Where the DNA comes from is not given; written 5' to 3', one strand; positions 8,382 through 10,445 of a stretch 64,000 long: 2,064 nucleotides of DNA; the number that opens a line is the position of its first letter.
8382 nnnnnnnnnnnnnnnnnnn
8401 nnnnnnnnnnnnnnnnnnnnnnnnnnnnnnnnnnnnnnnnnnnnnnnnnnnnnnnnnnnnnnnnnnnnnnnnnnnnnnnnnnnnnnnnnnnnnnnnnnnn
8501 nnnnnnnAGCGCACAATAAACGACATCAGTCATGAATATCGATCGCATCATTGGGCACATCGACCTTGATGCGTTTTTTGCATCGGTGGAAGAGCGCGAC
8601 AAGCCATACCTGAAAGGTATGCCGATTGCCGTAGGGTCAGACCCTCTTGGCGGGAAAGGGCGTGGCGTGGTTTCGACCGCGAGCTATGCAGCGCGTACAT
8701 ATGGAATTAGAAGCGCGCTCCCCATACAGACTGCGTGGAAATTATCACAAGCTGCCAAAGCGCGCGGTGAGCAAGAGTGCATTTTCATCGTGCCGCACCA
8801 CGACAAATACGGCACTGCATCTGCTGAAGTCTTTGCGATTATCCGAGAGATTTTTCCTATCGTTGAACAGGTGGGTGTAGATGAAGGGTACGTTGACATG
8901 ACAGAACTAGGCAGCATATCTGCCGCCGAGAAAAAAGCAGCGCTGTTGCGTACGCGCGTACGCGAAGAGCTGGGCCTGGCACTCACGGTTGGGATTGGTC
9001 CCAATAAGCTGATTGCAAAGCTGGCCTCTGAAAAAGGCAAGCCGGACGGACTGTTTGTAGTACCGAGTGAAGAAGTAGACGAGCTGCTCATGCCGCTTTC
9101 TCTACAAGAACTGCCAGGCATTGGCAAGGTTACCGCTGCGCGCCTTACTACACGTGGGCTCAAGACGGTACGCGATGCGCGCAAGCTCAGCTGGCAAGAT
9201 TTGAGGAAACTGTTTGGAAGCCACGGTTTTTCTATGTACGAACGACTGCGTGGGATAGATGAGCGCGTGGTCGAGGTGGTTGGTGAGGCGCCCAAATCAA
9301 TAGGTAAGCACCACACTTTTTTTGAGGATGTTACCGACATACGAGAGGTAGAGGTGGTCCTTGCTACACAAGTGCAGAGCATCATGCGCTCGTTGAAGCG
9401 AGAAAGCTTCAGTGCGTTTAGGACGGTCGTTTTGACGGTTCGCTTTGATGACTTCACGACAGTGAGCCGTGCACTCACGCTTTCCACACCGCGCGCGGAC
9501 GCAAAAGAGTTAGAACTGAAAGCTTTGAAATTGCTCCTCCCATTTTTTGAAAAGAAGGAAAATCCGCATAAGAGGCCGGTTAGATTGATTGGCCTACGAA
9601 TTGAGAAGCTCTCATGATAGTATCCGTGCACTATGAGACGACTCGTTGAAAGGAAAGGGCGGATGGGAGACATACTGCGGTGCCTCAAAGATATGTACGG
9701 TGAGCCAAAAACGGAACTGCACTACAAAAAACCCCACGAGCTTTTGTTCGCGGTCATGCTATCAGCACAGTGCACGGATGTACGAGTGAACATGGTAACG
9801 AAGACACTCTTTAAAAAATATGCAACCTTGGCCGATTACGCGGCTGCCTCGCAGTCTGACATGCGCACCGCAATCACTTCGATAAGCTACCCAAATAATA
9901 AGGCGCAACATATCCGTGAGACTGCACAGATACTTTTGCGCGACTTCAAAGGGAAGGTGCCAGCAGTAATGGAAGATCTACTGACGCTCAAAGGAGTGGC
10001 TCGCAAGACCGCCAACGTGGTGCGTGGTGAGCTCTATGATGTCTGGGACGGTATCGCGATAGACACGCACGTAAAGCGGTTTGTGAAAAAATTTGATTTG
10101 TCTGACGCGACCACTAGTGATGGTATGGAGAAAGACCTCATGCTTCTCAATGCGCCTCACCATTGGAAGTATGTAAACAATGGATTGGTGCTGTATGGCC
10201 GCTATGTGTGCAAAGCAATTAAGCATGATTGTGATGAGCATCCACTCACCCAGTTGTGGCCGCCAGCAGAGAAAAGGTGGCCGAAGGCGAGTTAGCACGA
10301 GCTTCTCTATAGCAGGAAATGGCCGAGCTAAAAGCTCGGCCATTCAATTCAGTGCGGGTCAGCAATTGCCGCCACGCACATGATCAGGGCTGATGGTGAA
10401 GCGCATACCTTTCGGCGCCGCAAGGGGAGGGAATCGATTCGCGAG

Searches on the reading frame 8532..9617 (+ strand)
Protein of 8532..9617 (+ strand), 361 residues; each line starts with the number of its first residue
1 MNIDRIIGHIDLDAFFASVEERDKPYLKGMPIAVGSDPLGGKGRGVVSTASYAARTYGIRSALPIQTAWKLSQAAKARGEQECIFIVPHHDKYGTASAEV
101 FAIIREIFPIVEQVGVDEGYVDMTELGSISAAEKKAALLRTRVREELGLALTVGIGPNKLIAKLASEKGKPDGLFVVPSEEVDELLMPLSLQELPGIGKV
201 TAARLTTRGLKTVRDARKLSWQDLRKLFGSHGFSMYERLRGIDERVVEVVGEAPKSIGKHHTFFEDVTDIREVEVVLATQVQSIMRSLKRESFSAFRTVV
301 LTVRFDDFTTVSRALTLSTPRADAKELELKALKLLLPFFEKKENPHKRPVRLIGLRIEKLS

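Call 13: search_protein_families(library=ncbifam, proteins=[window:8532-9617:+], max_evalue=0.01)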
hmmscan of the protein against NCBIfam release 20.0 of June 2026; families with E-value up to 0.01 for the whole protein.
window:8532-9617:+ (361 aa): 10 families
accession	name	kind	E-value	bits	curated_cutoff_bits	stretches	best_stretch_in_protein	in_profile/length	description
NF002882.0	PRK03348.1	equivalog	1.6e-89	300.8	389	1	4-360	4-344/461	DNA polymerase IV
NF002677.0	PRK02406.1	equivalog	1.4e-86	290.8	256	1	5-359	6-342/357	DNA polymerase IV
NF010731.0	PRK14133.1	equivalog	4.5e-79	266.2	362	1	4-360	2-336/352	DNA polymerase IV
NF003015.0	PRK03858.1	subfamily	8.9e-71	239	367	1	6-360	8-343/399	DNA polymerase IV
NF002751.0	PRK02794.1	equivalog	8.3e-70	235.8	371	1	7-360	40-374/425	DNA polymerase IV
NF002492.0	PRK01810.1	equivalog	1.4e-69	234.8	399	1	3-358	8-347/412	DNA polymerase IV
NF002883.0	PRK03352.1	equivalog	6.5e-65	219.6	330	1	4-358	4-340/347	DNA polymerase IV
NF002848.0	PRK03103.1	subfamily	3.3e-52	177.3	381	1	5-360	4-350/410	DNA polymerase IV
NF002292.0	PRK01216.1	equivalog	2.1e-46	158.6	339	1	6-360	2-339/351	DNA polymerase IV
NF002955.0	PRK03609.1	subfamily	1.6e-19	70.2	431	1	9-292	4-282/422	translesion error-prone DNA polymerase V subunit UmuC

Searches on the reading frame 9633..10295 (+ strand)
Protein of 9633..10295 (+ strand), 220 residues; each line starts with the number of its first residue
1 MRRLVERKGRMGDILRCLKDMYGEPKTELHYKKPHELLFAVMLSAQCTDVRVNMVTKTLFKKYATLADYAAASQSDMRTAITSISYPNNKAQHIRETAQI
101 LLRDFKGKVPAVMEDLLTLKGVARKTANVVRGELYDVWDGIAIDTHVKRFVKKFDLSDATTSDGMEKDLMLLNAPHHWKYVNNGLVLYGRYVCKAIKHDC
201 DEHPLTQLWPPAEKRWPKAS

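Call 36: search_protein_families(library=pfam, proteins=[window:9633-10295:+], max_evalue=0.01)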
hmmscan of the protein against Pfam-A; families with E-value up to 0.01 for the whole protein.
window:9633-10295:+ (220 aa): 2 families
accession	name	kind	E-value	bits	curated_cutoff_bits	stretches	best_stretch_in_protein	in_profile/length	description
PF00730.31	HhH-GPD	-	3.3e-19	69.7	26.2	1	40-170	2-103/108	HhH-GPD superfamily base excision DNA repair protein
PF00633.29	HHH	-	0.00039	20.6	24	1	105-131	2-28/30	Helix-hairpin-helix motif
